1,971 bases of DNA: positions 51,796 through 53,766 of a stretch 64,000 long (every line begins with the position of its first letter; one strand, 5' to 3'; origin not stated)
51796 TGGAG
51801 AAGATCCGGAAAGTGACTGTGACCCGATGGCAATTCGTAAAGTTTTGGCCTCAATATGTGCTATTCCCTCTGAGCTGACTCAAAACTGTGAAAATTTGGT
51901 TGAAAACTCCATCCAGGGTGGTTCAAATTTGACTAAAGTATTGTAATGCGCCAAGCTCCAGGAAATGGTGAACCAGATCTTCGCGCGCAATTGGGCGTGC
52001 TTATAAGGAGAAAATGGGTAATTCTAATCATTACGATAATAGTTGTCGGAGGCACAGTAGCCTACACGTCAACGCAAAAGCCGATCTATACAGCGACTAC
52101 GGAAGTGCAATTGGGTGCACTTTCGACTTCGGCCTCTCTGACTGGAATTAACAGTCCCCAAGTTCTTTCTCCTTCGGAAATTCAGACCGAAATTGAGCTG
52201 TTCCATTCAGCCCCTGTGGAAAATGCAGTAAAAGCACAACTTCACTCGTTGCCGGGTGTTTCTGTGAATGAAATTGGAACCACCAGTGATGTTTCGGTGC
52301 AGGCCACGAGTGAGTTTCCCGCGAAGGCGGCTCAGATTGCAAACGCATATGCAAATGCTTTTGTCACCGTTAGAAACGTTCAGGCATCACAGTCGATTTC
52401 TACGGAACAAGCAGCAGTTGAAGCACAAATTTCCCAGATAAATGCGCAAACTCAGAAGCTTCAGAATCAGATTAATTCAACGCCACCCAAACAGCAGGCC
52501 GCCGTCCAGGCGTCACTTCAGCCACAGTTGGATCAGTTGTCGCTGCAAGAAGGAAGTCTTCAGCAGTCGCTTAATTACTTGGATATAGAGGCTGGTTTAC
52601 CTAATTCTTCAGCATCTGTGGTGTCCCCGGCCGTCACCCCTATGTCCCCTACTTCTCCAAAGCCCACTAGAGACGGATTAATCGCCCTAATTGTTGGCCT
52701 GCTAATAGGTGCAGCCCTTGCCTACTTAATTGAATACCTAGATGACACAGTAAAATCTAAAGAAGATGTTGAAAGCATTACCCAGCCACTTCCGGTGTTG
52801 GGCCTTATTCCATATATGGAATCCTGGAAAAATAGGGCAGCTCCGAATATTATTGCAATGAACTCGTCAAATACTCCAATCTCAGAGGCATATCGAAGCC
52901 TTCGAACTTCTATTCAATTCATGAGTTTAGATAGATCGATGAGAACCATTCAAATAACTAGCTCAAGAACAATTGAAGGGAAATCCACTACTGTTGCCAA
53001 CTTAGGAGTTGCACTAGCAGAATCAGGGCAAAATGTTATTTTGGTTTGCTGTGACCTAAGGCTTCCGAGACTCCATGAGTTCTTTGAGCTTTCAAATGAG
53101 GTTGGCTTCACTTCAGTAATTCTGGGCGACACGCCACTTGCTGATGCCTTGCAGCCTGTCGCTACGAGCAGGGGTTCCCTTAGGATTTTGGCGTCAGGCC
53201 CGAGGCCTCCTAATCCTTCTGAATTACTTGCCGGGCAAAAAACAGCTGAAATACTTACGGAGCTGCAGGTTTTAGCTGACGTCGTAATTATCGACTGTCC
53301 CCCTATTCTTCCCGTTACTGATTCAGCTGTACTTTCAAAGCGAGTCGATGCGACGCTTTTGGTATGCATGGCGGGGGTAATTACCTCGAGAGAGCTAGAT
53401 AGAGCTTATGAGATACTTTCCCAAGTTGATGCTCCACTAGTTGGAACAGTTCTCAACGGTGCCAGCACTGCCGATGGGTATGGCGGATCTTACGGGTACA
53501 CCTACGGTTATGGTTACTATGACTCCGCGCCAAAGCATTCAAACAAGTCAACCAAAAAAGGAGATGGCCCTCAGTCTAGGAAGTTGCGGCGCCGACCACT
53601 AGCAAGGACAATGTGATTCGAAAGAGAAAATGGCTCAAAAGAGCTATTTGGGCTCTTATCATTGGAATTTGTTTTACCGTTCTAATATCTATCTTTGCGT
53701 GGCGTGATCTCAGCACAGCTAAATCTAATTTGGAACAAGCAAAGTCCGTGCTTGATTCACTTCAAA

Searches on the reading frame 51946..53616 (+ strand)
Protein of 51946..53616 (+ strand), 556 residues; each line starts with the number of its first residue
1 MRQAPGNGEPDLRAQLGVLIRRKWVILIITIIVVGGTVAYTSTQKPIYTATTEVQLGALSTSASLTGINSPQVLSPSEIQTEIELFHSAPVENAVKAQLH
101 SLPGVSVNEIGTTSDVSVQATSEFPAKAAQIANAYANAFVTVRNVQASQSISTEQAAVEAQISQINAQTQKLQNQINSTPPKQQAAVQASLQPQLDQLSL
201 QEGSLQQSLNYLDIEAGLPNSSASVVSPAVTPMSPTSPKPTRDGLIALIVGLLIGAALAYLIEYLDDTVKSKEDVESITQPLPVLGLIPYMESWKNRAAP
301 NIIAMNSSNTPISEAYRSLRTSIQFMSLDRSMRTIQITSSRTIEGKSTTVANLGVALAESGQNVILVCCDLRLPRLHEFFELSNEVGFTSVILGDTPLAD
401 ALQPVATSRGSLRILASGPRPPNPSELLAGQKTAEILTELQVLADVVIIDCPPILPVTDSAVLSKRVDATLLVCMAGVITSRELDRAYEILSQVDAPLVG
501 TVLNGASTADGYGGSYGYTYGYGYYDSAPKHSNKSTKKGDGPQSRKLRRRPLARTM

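Call 10: search_protein_families(library=pfam, proteins=[window:51946-53616:+], max_evalue=0.001)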
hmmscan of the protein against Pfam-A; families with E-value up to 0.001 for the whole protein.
window:51946-53616:+ (556 aa): 5 families
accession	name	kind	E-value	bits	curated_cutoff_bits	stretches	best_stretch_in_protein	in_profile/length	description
PF02706.20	Wzz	-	1.1e-11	45.3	25.5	1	11-97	4-89/91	Chain length determinant protein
PF01656.29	CbiA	-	2.4e-06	28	25.4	1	339-379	5-44/125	CobQ/CobB/MinD/ParA nucleotide binding domain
PF10609.15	ParA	-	2e-05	24.6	27.1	1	334-506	5-175/246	NUBPL iron-transfer P-loop NTPase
PF13614.12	AAA_31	-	2.9e-05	24.5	27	1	332-463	1-137/177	AAA domain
PF00142.24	Fer4_NifH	-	0.00024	21.1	25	0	345-370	12-37/271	4Fe-4S iron sulfur cluster binding proteins, NifH/frxC family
